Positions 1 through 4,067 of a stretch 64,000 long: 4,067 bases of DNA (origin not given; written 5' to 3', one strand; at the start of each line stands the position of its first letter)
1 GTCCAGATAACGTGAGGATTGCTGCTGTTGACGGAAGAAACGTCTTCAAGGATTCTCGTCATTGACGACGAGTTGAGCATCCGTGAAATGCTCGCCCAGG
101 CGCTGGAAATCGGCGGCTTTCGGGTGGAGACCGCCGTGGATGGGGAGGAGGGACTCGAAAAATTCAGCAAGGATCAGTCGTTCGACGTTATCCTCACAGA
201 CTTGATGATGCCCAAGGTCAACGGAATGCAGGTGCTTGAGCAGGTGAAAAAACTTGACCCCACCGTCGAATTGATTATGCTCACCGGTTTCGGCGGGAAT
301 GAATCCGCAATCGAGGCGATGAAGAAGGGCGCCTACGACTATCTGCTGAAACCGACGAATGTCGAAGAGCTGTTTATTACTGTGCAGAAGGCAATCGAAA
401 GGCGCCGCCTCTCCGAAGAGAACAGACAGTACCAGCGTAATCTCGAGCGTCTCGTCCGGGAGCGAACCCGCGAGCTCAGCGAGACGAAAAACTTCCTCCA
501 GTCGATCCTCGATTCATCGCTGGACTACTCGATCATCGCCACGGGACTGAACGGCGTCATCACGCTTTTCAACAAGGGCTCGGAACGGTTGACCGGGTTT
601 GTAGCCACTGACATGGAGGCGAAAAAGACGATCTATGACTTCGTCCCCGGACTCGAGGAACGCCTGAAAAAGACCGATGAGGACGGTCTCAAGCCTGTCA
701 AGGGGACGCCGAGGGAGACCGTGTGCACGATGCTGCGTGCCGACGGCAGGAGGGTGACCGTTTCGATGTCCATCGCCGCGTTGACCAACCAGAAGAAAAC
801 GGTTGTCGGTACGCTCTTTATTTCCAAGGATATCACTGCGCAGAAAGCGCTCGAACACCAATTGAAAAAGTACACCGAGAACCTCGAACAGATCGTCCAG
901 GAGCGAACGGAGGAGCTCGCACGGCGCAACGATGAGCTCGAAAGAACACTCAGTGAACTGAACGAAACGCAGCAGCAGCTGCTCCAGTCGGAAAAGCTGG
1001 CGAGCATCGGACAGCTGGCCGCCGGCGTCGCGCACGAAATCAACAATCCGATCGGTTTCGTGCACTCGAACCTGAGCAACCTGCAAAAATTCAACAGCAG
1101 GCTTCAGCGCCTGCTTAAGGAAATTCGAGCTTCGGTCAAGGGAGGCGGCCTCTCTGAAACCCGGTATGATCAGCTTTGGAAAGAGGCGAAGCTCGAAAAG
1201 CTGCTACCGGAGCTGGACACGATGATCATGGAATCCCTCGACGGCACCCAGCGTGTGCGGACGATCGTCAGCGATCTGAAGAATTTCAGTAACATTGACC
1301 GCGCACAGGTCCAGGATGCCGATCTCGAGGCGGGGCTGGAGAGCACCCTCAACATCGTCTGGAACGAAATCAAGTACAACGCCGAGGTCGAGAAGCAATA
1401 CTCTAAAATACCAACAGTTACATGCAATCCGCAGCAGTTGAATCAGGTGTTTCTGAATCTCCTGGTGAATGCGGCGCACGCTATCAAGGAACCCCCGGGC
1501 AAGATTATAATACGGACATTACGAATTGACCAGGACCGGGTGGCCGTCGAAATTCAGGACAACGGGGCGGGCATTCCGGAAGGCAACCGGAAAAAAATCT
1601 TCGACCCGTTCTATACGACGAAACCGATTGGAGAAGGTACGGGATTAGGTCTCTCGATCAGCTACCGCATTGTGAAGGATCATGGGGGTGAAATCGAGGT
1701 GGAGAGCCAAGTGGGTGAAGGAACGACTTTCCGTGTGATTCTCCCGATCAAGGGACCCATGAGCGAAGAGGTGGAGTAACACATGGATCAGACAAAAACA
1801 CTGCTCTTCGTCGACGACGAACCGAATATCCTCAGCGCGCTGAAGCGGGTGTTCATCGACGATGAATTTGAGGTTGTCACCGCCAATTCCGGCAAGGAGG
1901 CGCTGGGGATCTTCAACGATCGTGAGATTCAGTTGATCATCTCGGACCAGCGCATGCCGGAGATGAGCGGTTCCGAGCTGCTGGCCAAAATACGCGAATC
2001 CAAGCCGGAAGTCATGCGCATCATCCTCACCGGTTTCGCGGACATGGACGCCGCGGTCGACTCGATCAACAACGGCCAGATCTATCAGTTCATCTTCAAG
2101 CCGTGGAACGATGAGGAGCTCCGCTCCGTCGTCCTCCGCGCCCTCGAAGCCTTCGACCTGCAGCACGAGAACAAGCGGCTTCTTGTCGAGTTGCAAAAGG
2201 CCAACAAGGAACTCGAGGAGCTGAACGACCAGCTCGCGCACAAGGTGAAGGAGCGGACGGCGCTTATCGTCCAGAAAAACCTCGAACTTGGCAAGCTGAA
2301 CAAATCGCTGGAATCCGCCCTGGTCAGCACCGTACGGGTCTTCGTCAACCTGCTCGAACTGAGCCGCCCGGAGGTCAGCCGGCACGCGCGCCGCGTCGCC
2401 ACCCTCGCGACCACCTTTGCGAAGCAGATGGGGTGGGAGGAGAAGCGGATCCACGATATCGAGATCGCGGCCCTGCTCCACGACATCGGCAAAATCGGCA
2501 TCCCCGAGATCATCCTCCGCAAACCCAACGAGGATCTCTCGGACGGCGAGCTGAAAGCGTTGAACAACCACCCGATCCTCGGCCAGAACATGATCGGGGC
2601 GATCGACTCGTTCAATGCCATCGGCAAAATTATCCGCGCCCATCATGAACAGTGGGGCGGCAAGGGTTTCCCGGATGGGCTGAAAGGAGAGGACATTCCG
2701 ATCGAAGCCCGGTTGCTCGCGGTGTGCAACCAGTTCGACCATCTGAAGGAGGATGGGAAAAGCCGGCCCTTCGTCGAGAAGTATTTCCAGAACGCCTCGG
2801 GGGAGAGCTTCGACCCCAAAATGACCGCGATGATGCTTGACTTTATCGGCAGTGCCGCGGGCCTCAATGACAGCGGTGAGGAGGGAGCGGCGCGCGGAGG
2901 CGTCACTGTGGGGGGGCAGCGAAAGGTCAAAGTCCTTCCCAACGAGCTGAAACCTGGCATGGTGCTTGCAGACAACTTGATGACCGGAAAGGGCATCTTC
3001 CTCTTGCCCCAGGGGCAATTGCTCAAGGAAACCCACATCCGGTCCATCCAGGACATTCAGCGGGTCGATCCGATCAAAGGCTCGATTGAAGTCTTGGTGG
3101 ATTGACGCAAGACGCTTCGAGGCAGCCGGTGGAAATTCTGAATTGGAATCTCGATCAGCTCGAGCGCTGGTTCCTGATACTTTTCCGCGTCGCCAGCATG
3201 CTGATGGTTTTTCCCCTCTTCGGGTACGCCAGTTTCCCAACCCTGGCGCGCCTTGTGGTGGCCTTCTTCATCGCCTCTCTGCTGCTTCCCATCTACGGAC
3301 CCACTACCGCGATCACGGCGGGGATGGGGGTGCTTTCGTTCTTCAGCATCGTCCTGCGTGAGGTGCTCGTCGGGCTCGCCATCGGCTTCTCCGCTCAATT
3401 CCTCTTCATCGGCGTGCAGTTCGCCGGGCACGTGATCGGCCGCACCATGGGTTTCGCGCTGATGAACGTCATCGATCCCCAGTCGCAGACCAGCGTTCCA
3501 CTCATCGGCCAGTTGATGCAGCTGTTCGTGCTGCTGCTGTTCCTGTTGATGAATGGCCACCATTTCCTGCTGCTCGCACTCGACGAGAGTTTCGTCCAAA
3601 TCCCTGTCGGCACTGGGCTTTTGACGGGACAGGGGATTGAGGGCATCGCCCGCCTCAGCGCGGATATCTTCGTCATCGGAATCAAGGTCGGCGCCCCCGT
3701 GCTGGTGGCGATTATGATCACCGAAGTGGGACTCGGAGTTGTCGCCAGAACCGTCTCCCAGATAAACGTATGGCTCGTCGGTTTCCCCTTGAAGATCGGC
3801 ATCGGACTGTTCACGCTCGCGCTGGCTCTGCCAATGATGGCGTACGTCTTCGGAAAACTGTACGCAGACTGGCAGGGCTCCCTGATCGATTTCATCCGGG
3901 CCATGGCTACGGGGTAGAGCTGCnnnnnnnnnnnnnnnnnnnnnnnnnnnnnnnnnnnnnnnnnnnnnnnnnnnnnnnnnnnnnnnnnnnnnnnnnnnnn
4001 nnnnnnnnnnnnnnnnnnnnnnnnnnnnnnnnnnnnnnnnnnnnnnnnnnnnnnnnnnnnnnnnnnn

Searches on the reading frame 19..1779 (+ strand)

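Call 64: search_protein_families(library=pfam, proteins=[window:19-1779:+], max_evalue=0.001)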
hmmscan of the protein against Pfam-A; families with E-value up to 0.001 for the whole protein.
window:19-1779:+ (586 aa): 6 families
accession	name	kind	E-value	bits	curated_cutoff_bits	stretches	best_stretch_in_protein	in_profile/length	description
PF00072.30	Response_reg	-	4.4e-28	98.1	30.2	1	12-121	1-109/111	Response regulator receiver domain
PF02518.31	HATPase_c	-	9.6e-28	97.3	26.4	1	470-577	2-109/111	Histidine kinase-, DNA gyrase B-, and HSP90-like ATPase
PF13426.13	PAS_9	-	1.4e-07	32.2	27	1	175-274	7-103/103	PAS domain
PF00512.31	HisKA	-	1.6e-05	25.3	26.9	1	331-373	3-47/66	His Kinase A (phospho-acceptor) domain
PF00989.32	PAS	-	9e-05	22.9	22.6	1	159-272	2-113/113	PAS fold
PF08448.16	PAS_4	-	0.00089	19.9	23.1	0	171-276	7-109/110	PAS fold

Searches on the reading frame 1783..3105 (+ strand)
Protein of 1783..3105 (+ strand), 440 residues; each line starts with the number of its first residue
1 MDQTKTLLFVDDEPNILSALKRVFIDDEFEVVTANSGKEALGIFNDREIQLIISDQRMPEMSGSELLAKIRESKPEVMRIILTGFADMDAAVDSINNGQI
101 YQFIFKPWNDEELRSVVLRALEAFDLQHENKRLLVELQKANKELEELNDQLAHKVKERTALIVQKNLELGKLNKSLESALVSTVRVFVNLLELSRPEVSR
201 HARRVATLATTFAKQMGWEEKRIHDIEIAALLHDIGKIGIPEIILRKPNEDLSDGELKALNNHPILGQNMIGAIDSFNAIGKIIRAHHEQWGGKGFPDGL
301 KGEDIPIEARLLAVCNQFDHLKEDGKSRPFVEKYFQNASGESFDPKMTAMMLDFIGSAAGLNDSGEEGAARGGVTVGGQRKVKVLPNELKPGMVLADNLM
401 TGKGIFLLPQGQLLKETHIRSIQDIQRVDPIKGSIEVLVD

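Call 64: search_protein_families(library=pfam, proteins=[window:1783-3105:+], max_evalue=0.001)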
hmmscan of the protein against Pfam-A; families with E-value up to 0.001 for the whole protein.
window:1783-3105:+ (440 aa): 4 families
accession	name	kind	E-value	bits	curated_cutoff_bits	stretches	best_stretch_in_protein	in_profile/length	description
PF13487.12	HD_5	-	2.1e-36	125.6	27.2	1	186-325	2-143/170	HD domain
PF00072.30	Response_reg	-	1.6e-23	83.4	30.2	1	8-117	2-110/111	Response regulator receiver domain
PF01966.28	HD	-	2e-18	67.2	22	1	199-318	2-113/116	HD domain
PF08668.18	HDOD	-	0.00016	21.7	22.9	1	192-241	89-136/196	HDOD domain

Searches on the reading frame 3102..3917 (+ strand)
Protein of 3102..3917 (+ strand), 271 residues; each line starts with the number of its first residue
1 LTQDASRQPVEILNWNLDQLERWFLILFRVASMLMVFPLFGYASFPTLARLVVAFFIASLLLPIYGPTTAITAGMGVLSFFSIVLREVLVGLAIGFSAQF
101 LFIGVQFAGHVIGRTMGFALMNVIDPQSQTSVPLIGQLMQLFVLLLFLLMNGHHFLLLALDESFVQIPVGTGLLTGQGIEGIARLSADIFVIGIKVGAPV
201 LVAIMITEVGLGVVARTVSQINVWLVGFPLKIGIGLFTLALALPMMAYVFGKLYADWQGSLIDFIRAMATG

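Call 64: search_protein_families(library=pfam, proteins=[window:3102-3917:+], max_evalue=0.001)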
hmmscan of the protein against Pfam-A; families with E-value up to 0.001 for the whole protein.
window:3102-3917:+ (271 aa): 1 family
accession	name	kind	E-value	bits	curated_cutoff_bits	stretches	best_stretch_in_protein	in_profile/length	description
PF01311.25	Bac_export_1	-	1.4e-61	208.5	27.8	1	22-254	3-227/230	Bacterial export proteins, family 1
